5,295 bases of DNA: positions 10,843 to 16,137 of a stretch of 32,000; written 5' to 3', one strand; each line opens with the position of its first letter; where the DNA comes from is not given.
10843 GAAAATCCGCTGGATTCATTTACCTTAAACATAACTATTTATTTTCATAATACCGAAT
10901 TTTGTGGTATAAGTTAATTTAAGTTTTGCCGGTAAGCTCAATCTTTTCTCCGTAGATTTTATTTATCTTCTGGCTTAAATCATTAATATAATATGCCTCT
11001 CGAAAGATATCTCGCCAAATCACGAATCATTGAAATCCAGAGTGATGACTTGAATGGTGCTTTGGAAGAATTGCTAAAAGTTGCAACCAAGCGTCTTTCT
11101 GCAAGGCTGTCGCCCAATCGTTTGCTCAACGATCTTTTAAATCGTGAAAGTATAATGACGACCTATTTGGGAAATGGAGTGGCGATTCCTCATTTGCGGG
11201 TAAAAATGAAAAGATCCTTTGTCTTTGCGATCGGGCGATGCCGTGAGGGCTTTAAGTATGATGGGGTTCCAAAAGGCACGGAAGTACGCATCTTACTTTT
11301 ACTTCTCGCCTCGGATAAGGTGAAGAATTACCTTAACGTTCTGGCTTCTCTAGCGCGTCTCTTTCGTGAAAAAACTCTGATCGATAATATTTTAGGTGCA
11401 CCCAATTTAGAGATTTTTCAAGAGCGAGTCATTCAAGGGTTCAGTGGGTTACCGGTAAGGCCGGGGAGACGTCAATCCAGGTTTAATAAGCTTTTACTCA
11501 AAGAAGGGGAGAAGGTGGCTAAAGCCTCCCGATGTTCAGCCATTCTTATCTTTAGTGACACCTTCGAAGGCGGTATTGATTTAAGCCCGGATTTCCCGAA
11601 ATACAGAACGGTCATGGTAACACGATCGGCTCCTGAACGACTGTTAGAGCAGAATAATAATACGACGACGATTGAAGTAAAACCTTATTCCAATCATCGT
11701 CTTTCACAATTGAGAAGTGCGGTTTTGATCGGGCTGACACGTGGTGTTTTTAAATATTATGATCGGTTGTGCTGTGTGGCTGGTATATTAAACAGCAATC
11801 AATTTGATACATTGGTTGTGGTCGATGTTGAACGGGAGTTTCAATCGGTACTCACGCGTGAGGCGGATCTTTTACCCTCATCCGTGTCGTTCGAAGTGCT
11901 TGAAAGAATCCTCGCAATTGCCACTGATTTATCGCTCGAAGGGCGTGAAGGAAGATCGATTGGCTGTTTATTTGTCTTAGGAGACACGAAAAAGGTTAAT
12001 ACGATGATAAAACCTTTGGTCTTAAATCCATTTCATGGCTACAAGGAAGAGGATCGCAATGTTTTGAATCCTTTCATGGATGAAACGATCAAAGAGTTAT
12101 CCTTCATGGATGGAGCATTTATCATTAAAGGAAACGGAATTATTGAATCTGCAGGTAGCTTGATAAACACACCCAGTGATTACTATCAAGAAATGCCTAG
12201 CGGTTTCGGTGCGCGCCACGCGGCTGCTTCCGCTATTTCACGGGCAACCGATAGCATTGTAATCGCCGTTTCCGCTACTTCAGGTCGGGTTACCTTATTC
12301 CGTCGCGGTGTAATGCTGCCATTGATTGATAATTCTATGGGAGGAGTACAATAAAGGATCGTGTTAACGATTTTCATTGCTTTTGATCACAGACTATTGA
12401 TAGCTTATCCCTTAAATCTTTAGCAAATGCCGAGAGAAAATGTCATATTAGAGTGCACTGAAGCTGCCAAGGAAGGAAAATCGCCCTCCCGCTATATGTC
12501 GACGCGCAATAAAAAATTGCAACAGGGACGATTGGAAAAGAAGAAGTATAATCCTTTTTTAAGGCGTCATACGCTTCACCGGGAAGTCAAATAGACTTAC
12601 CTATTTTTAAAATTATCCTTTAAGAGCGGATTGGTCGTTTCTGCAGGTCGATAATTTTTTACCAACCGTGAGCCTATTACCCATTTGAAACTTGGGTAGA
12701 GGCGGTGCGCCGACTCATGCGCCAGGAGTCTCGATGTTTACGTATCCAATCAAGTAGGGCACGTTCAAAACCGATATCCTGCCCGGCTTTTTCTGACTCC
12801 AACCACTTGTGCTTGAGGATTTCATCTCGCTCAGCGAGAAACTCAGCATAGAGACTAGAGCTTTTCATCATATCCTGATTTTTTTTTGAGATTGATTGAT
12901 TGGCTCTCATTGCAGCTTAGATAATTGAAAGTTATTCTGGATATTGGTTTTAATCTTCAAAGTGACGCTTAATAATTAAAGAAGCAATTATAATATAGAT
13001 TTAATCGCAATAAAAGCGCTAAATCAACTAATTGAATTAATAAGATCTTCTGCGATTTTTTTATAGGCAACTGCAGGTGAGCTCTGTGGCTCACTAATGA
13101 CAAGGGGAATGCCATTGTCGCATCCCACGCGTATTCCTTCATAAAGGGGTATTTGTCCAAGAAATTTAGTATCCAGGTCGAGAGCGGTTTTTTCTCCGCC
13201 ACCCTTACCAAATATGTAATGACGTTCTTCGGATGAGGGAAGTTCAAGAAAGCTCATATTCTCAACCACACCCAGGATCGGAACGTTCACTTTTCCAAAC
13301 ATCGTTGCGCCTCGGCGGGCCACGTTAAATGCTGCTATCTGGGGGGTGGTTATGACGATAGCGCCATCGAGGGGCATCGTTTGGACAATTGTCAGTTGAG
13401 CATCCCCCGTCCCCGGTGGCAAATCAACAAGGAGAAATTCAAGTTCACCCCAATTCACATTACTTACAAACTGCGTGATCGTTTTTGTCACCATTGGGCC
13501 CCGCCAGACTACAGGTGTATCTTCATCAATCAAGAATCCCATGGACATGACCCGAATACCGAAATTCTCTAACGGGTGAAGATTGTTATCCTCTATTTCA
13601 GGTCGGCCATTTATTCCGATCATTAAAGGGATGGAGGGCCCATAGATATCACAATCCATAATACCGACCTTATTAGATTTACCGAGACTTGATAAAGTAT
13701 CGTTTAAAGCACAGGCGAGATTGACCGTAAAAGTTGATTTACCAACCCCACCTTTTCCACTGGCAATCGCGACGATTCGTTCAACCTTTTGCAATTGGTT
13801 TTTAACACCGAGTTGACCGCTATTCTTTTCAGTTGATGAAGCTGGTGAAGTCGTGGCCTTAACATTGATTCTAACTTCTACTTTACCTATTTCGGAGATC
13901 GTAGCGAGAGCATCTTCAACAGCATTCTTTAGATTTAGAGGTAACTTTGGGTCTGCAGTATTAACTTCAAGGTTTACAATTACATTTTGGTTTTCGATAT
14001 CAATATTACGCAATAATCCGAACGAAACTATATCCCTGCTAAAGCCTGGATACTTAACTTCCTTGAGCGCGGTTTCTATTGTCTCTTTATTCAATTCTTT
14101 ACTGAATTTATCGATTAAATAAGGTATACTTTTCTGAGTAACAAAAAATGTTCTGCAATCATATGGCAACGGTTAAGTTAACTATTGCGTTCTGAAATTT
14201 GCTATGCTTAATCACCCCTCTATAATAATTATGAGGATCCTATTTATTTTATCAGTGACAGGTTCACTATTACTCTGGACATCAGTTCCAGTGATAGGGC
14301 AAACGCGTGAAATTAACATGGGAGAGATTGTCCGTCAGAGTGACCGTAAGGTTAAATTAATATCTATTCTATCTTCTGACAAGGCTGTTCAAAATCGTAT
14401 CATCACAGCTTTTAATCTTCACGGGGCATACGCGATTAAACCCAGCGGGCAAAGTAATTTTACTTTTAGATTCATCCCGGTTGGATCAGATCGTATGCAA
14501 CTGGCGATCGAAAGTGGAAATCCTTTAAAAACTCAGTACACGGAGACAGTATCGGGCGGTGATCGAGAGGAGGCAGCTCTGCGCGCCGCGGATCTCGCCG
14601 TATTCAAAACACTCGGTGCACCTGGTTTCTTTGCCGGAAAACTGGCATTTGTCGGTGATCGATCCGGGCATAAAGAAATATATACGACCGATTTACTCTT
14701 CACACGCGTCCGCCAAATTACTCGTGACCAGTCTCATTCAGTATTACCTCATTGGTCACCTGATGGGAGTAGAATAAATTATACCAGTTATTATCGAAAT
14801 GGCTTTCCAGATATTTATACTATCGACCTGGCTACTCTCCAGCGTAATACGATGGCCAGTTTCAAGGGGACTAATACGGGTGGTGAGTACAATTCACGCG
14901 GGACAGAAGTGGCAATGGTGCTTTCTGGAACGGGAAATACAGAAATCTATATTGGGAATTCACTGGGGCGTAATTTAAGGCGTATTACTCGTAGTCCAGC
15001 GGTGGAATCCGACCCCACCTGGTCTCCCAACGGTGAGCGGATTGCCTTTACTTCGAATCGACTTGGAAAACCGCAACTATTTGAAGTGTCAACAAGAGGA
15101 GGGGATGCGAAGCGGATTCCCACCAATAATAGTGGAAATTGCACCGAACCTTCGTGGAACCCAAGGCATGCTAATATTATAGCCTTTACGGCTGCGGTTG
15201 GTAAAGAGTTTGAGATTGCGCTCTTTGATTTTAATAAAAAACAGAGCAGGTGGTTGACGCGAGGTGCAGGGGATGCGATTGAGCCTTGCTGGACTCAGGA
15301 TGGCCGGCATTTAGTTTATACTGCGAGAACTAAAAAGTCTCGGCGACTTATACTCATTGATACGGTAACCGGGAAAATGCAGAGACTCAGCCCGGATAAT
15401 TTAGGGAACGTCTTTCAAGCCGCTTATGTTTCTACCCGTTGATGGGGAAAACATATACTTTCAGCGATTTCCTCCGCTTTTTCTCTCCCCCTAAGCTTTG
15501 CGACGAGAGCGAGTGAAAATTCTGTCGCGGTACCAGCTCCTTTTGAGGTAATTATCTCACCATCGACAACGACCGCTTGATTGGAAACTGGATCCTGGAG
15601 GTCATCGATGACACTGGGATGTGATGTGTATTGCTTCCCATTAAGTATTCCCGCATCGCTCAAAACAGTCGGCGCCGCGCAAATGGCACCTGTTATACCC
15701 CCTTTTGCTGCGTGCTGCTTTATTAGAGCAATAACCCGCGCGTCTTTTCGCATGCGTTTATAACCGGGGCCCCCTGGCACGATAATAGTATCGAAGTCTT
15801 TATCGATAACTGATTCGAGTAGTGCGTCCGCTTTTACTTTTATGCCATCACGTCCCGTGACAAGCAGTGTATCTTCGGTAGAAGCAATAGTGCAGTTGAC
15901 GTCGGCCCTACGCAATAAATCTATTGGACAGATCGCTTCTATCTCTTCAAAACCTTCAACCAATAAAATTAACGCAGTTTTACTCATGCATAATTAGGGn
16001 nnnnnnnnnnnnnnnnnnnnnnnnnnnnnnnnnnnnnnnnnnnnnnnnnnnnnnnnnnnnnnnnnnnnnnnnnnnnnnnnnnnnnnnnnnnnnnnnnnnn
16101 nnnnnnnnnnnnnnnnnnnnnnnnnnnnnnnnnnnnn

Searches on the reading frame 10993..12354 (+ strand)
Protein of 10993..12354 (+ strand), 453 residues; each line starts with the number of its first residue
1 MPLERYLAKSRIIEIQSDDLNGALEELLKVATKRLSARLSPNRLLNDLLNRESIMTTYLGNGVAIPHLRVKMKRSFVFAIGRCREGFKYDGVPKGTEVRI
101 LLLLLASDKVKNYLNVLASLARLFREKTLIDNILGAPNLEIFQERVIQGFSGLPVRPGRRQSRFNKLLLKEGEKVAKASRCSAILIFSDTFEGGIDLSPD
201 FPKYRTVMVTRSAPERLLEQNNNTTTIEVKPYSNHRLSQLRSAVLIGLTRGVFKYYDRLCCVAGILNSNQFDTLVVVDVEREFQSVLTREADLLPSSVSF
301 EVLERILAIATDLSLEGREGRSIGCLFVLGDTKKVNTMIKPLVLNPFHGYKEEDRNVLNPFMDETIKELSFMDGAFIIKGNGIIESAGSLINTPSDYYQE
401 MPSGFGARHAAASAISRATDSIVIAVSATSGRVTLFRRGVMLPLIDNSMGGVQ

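Call 6: search_protein_families(library=pfam, proteins=[window:10993-12354:+], max_evalue=0.001)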
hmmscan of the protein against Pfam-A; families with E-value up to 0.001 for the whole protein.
window:10993-12354:+ (453 aa): 3 families
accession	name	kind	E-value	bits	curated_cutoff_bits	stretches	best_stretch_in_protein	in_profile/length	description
PF02457.21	DAC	-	5.9e-21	74.7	27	1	314-440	3-118/119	DisA bacterial checkpoint controller nucleotide-binding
PF00359.27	PTS_EIIA_2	-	1.9e-18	67.2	27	1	25-140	18-135/144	Phosphoenolpyruvate-dependent sugar phosphotransferase system, EIIA 2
PF21755.2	DacZ_P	-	2.9e-13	50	27.4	1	164-284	3-124/125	Probable sensor domain DacZ_P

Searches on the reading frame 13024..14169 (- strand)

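Call 6: search_protein_families(library=pfam, proteins=[window:13024-14169:-], max_evalue=0.001)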
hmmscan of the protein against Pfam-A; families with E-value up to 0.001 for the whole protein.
window:13024-14169:- (381 aa): 4 families
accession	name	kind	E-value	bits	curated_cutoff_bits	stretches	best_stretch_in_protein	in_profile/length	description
PF10609.15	ParA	-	2.2e-92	309.4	27.1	1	128-376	1-245/246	NUBPL iron-transfer P-loop NTPase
PF01883.24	FeS_assembly_P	-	1.1e-10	42.1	23.5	1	28-99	1-71/73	Iron-sulfur cluster assembly protein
PF01656.29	CbiA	-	4.4e-07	30.3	25.4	1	133-157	1-25/125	CobQ/CobB/MinD/ParA nucleotide binding domain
PF13614.12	AAA_31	-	1.3e-05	25.7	27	1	131-174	2-39/177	AAA domain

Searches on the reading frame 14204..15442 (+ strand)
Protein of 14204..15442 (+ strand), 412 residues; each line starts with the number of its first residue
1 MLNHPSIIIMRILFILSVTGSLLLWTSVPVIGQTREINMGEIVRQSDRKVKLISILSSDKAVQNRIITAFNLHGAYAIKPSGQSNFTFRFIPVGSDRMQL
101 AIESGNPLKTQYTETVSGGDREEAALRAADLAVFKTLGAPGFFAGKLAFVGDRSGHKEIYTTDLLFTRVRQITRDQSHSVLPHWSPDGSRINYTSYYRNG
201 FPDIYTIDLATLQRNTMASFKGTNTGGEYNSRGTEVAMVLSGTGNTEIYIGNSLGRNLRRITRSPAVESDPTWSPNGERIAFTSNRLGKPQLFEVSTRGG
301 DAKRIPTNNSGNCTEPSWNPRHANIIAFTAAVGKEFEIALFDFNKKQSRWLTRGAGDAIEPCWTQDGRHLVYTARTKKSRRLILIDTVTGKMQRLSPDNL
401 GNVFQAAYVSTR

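Call 6: search_protein_families(library=pfam, proteins=[window:14204-15442:+], max_evalue=0.001)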
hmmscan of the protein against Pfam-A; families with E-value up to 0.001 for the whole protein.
window:14204-15442:+ (412 aa): 3 families
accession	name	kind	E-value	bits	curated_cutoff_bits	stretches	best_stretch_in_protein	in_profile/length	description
PF07676.18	PD40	-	4e-22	78.1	20.9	2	258-293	1-37/38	WD40-like Beta Propeller Repeat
PF25174.1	Beta-prop_THOC3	-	5.1e-08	32.7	305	1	272-396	9-126/272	THOC3 beta-propeller domain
PF00930.27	DPPIV_N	-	6.8e-08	32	22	0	154-195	20-61/354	Dipeptidyl peptidase IV (DPP IV) N-terminal region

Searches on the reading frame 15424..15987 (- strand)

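Call 5: search_protein_families(library=pfam, proteins=[window:15424-15987:-], max_evalue=0.001)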
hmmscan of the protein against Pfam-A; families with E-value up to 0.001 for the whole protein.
window:15424-15987:- (187 aa): 1 family
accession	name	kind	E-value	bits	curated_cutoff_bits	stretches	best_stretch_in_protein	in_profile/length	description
PF01965.30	DJ-1_PfpI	-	6e-44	150.2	26.6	1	3-163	1-164/165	DJ-1/PfpI family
